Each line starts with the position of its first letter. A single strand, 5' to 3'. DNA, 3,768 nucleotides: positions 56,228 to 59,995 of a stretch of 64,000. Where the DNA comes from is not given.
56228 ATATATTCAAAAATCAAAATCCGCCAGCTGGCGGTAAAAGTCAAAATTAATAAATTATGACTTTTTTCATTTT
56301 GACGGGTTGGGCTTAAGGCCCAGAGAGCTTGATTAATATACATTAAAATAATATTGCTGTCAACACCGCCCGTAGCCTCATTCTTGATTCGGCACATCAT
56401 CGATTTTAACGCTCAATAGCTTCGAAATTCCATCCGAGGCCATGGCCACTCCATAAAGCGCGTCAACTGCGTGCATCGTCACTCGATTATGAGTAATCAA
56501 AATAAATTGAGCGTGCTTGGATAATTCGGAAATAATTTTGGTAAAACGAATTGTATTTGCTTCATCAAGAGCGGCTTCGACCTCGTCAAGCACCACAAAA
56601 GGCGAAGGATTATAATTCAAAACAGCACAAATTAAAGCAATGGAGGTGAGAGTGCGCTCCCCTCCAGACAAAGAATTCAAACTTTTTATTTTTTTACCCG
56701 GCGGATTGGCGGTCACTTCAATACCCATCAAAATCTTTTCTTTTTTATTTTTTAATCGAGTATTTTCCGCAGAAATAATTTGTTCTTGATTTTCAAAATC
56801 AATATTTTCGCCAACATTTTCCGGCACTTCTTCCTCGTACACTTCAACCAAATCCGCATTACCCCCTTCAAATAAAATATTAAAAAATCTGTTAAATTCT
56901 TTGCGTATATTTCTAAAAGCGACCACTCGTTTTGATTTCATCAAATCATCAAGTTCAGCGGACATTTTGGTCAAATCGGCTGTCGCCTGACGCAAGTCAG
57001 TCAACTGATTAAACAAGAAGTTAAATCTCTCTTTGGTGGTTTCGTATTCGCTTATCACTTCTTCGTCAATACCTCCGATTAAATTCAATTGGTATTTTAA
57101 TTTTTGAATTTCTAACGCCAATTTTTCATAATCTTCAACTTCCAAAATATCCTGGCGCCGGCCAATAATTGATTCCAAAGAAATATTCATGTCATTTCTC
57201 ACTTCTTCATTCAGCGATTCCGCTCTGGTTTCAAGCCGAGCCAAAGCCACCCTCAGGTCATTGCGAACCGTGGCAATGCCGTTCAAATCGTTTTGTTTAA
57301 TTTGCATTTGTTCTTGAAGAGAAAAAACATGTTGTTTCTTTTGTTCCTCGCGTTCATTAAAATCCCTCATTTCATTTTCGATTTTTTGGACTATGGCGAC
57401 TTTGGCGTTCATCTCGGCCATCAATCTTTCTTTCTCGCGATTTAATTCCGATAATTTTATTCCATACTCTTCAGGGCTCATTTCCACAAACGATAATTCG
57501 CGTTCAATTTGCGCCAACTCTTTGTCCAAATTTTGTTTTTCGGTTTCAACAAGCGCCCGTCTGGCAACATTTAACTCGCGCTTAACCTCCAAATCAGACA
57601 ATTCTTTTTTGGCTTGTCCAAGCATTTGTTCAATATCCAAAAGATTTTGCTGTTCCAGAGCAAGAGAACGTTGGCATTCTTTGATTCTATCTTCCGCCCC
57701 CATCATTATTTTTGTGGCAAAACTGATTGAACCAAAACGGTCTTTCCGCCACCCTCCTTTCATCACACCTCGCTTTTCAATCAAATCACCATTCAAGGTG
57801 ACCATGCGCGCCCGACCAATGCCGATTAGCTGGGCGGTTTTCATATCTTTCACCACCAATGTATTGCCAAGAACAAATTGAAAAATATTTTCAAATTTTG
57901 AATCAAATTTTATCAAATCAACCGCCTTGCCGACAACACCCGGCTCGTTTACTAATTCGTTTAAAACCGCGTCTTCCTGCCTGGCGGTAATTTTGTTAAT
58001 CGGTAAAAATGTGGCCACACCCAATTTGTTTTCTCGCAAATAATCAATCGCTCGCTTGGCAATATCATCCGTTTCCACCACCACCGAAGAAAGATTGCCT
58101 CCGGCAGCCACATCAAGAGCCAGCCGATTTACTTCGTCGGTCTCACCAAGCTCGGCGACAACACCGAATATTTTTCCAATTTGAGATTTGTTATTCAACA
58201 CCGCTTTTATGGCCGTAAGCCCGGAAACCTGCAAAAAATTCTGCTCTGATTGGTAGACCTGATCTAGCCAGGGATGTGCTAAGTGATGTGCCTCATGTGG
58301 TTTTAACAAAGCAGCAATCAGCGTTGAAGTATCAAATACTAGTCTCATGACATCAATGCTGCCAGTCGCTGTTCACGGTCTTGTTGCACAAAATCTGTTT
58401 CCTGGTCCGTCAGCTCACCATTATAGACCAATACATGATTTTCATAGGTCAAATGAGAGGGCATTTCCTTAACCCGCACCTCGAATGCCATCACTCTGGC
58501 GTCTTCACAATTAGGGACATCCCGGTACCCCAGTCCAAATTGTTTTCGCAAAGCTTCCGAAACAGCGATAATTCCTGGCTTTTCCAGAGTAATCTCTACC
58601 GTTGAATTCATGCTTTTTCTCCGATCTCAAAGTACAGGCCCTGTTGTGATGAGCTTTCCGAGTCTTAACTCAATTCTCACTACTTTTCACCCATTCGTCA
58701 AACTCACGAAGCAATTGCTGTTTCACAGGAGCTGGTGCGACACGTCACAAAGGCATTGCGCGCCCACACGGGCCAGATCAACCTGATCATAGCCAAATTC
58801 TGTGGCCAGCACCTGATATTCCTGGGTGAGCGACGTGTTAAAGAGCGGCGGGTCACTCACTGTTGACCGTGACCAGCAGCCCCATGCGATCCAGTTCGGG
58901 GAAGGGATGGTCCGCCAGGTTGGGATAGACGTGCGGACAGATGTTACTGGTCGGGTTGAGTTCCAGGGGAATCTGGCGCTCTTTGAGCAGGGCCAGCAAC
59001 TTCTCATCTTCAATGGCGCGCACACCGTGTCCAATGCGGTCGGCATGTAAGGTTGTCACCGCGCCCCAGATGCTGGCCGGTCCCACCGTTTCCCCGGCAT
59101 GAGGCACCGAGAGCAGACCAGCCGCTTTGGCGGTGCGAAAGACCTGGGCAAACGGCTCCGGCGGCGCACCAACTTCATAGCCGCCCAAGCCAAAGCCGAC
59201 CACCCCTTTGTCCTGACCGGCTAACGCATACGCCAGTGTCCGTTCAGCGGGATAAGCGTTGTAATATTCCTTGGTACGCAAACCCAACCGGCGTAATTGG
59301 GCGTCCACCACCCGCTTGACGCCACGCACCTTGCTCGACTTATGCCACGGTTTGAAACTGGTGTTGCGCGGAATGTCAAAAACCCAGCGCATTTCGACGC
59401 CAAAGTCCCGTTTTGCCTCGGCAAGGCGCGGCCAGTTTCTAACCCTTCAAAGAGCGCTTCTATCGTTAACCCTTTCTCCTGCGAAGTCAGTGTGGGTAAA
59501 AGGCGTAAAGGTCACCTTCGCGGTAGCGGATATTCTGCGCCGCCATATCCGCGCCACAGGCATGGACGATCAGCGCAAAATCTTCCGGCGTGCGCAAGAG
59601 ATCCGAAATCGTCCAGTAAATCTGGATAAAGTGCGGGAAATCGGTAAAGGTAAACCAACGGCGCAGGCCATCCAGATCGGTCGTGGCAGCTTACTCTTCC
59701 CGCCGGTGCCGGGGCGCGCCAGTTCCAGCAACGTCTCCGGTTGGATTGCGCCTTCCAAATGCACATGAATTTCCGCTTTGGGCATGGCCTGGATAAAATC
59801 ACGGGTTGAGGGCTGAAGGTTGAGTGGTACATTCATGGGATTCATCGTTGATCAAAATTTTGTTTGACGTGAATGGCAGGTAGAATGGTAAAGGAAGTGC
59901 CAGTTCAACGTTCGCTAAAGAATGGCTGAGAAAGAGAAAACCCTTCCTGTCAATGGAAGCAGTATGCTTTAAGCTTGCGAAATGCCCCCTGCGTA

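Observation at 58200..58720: Abrupt composition break coinciding with an SMC gene that has lost its entire N-terminal head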

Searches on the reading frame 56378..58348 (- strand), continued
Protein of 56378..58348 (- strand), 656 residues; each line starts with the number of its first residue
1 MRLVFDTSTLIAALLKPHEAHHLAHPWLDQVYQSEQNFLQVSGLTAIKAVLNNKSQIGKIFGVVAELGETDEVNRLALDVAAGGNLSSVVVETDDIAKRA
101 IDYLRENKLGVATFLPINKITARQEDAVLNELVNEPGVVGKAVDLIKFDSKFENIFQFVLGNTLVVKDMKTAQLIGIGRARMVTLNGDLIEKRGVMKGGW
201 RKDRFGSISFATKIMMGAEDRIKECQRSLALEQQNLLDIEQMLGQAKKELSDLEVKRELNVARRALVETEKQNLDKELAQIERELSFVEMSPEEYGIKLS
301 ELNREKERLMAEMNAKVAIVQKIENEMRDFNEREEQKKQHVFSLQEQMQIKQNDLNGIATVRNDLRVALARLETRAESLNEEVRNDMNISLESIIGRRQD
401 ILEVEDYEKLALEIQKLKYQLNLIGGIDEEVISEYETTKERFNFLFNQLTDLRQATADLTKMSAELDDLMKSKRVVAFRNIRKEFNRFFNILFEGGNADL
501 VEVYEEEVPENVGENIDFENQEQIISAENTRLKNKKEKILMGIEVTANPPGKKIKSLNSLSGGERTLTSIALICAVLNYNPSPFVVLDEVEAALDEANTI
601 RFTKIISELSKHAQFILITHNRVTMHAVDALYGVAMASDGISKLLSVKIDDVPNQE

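Call 15: find_encoding_contigs(protein=P0005, flank=10000, max_places=5)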
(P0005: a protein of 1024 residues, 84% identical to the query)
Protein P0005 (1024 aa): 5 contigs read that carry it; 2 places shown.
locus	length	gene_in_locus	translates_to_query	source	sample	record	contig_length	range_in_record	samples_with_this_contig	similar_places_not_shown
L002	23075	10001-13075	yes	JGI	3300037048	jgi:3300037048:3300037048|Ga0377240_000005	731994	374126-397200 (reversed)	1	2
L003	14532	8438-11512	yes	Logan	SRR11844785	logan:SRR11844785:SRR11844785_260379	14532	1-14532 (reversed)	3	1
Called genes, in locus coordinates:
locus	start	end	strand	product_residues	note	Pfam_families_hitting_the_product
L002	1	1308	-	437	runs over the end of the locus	PF01555:N6_N4_Mtase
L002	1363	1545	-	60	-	-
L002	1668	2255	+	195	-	-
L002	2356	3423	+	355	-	PF03891:DUF333, PF10648:Gmad2, PF10646:Germane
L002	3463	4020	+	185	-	PF04542:Sigma70_r2, PF08281:Sigma70_r4_2, PF04545:Sigma70_r4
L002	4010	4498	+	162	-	-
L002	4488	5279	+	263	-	-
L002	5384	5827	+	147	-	PF00011:HSP20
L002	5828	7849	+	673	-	-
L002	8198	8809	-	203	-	PF00574:CLP_protease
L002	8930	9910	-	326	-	PF01368:DHH, PF02272:DHHA1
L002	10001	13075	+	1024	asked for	PF02463:SMC_N, PF13304:AAA_21 (weak), PF13476:AAA_23, PF06470:SMC_hinge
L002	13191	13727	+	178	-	PF00886:Ribosomal_S16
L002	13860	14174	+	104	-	PF13083:KH_KhpA-B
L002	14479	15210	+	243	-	PF01746:tRNA_m1G_MT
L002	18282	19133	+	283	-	-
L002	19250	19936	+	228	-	PF10502:Peptidase_S26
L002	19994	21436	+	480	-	PF13393:tRNA-synt_His, PF00587:tRNA-synt_2b, PF13393:tRNA-synt_His, PF03129:HGTP_anticodon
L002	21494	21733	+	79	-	-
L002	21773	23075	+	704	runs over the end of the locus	PF18895:T4SS_pilin, PF13205:Big_5 (faint)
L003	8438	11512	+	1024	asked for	PF02463:SMC_N, PF13304:AAA_21 (weak), PF13476:AAA_23, PF06470:SMC_hinge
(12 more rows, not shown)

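Call 20: list_cluster_members(proteins=[P0001, P0002, P0007])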
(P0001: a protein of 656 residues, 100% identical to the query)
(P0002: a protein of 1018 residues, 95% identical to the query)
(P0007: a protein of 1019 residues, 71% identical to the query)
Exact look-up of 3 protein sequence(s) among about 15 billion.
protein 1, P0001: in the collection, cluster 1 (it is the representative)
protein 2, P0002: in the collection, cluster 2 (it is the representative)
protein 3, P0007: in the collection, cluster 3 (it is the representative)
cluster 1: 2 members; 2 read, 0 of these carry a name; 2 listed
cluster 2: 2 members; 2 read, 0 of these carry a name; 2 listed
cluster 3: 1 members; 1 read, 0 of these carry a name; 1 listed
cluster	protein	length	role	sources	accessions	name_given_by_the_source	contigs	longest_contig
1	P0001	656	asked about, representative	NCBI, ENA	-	-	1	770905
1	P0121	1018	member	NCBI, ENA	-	-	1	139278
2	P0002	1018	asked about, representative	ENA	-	-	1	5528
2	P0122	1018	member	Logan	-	-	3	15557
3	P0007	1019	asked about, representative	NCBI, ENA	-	-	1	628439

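Call 21: find_encoding_contigs(protein=P0121, flank=10000, max_places=5)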
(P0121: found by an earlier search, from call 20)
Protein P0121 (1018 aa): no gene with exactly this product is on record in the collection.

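Call 23: find_related_loci(query=P0121, collection=genome_contigs, flank=10000)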
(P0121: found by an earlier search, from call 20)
Query P0121 (1018 aa) in genome_contigs; peptide patterns used: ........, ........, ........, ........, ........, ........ (x = any residue, [..] = any of these).
73 stretches matched a pattern; 9 encode a relative of the query (tblastn E <= 1e-3); 9 distinct loci.
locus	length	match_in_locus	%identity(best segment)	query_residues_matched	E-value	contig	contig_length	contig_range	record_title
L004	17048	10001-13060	74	1-1017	0e+0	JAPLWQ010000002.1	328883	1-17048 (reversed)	MAG: Candidatus Magasanikiibacteriota bacterium isolate LacPavin_0920_SED2_MAG_44_15 LacPavin_0920_SED2_scaffold_132136,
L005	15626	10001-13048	58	1-1018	0e+0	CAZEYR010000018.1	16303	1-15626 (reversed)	MAG TPA_asm: uncultured Gammaproteobacteria bacterium isolate SRP263991_co3_384 genome assembly, contig: NODE_4018_lengt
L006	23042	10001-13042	50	1-1012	0e+0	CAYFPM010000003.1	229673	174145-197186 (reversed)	MAG TPA_asm: uncultured Gammaproteobacteria bacterium isolate ERP019367_co2_132 genome assembly, contig: NODE_49_length_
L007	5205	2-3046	47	1-1012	0e+0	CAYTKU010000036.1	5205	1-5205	MAG TPA_asm: uncultured Gammaproteobacteria bacterium isolate SRP286056_co1_515 genome assembly, contig: NODE_23382_leng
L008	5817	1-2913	46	35-1014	0e+0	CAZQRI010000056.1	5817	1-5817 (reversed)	MAG TPA_asm: uncultured Gammaproteobacteria bacterium isolate SRP298887_co1_343 genome assembly, contig: NODE_17203_leng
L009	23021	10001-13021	46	1-1016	0e+0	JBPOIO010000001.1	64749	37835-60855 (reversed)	MAG: Candidatus Magasanikiibacteriota bacterium isolate MAG_292 c_000000559125, whole genome shotgun sequence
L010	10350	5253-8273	47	1-1013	0e+0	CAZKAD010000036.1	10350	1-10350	MAG TPA_asm: uncultured Gammaproteobacteria bacterium isolate SRP219642_co6_366 genome assembly, contig: NODE_6307_lengt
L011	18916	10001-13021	47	1-1013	0e+0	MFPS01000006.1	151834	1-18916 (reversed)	MAG: Candidatus Magasanikbacteria bacterium RIFCSPHIGHO2_01_FULL_33_34 rifcsphigho2_01_scaffold_345, whole genome shotgu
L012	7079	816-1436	37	775-1011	8e-42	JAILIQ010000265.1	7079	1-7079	MAG: Lachnospiraceae bacterium isolate RUI154 k141_3139175_flag=1_multi=7.0000_len=7079, whole genome shotgun sequence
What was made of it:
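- Tried and rejected: GTDB genome scan with full-length SMC (call 23).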

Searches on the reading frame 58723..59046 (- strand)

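Call 5: search_protein_families(library=pfam, proteins=[window:58723-59046:-], max_evalue=0.01)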
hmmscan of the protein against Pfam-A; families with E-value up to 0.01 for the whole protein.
window:58723-59046:- (107 aa): 1 family
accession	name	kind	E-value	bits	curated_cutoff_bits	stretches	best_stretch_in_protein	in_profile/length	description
PF00962.28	A_deaminase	-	0.00081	19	27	1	65-97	276-308/330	Adenosine deaminase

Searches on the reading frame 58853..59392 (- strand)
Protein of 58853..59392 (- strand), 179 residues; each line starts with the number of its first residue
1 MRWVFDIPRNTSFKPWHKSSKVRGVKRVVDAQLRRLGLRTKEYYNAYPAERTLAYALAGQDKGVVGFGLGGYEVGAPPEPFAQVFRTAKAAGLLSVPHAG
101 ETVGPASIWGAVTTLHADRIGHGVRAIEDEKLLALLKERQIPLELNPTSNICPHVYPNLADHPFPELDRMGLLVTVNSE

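Call 5: search_protein_families(library=pfam, proteins=[window:58853-59392:-], max_evalue=0.01)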
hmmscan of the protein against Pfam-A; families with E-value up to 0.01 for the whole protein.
window:58853-59392:- (179 aa): 1 family
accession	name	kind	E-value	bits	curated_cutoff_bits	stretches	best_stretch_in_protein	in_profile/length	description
PF00962.28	A_deaminase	-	2e-37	129.5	27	1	50-178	142-274/330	Adenosine deaminase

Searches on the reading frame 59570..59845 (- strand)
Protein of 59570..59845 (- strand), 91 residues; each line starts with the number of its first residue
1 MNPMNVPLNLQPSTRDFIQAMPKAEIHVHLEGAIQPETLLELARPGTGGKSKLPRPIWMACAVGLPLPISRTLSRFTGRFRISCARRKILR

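Call 5: search_protein_families(library=pfam, proteins=[window:59570-59845:-], max_evalue=0.01)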
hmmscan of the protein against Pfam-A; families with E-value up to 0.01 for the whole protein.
window:59570-59845:- (91 aa): 1 family
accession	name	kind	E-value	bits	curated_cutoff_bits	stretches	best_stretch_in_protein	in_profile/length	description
PF00962.28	A_deaminase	-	2e-06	27.6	27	1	22-45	1-24/330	Adenosine deaminase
